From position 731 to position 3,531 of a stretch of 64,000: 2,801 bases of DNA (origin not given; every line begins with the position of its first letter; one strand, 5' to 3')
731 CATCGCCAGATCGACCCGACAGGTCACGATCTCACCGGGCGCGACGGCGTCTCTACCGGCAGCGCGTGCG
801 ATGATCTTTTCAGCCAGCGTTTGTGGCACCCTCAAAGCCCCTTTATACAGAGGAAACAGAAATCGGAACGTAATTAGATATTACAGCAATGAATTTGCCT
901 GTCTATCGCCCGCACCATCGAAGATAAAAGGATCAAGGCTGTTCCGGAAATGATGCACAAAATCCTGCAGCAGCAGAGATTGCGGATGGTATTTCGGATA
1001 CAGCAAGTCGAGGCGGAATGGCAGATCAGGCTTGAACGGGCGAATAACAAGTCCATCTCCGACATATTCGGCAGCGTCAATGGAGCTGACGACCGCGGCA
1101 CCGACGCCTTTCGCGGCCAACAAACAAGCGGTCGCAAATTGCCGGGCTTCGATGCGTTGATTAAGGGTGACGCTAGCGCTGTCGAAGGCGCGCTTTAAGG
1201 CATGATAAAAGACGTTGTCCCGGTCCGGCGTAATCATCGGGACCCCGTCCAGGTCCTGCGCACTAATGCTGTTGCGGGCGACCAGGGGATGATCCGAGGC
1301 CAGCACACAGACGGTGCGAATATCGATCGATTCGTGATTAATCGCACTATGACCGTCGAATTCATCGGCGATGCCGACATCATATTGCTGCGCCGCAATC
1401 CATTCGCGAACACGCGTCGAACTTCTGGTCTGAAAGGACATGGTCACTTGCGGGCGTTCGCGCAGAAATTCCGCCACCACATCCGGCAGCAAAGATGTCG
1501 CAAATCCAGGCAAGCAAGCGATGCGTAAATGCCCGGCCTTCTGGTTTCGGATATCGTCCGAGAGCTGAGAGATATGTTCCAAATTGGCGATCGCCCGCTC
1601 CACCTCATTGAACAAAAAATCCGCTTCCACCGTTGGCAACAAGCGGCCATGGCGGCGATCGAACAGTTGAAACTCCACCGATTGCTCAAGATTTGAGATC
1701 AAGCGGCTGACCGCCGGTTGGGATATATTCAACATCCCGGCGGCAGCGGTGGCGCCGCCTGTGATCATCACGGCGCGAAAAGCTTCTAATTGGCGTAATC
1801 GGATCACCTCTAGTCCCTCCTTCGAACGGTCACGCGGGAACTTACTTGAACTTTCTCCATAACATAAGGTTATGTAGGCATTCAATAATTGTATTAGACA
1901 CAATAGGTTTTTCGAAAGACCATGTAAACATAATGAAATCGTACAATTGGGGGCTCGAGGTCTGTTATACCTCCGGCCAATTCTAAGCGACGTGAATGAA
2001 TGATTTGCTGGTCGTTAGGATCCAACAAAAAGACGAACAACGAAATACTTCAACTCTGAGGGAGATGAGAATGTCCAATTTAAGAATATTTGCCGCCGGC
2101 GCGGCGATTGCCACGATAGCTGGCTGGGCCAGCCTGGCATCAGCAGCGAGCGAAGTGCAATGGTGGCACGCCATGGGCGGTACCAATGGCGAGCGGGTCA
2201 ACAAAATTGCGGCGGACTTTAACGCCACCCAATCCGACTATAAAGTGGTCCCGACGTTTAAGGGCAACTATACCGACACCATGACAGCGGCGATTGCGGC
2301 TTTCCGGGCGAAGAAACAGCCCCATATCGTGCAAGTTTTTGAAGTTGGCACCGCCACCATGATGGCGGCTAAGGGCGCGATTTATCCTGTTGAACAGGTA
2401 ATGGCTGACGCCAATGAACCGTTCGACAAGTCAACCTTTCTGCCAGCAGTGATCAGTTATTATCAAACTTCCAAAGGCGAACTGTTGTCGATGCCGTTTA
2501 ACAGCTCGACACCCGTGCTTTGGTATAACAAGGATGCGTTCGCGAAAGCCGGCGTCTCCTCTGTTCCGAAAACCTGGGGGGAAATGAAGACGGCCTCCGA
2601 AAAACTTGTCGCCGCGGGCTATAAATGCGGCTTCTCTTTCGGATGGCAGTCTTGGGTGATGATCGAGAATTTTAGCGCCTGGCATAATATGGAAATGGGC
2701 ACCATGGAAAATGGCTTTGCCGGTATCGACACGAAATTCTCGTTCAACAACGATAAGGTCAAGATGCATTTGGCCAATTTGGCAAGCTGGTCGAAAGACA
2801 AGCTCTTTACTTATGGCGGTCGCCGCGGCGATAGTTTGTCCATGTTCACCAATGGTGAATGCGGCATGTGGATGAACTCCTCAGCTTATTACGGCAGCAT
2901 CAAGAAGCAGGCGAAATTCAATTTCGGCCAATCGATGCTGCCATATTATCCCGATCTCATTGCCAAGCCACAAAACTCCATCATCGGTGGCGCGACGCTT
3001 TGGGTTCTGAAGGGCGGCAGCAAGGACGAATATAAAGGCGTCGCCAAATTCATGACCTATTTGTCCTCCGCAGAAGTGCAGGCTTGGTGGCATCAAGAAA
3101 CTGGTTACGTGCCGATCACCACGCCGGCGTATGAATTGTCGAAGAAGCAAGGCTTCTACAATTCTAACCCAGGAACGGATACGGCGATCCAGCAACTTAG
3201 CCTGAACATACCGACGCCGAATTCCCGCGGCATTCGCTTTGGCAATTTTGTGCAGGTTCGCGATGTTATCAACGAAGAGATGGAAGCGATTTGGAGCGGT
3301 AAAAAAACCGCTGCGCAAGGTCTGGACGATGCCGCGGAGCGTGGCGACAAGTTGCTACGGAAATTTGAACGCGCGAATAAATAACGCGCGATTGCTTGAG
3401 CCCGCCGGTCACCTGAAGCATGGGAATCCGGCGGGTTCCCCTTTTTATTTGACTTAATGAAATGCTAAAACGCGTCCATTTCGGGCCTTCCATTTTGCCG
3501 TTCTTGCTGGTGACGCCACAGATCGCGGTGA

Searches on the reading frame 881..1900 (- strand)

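Call 50: search_protein_families(library=pfam, proteins=[window:881-1900:-], max_evalue=0.00001)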
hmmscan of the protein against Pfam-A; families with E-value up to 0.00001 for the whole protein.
window:881-1900:- (339 aa): 2 families
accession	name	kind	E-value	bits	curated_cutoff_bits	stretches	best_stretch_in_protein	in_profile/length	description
PF03466.25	LysR_substrate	-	3.9e-39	134.6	28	1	119-321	2-207/209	LysR substrate binding domain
PF00126.33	HTH_1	-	7.7e-17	61.4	26.6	1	35-93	1-59/60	Bacterial regulatory helix-turn-helix protein, lysR family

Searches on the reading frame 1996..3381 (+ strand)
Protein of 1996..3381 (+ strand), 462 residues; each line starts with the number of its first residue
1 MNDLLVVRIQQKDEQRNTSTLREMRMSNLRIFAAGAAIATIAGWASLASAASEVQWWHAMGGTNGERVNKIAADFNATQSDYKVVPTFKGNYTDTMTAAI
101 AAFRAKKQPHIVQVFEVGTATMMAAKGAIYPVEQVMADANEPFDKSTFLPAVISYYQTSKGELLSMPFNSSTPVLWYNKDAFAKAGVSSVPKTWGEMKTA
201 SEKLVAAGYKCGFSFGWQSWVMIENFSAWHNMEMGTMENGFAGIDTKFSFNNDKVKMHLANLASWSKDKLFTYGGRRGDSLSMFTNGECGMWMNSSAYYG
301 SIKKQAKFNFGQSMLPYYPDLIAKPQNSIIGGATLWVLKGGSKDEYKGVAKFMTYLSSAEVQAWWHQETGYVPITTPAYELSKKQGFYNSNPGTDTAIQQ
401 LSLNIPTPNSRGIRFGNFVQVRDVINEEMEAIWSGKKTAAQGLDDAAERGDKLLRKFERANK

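Call 50: search_protein_families(library=pfam, proteins=[window:1996-3381:+], max_evalue=0.00001)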
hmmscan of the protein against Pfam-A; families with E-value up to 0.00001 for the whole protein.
window:1996-3381:+ (462 aa): 2 families
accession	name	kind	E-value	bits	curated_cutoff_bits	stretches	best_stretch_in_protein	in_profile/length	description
PF13416.11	SBP_bac_8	-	2e-38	133.3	27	1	70-382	1-268/279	Bacterial extracellular solute-binding protein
PF01547.30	SBP_bac_1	-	5.6e-31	109.1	26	1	66-363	8-307/307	Bacterial extracellular solute-binding protein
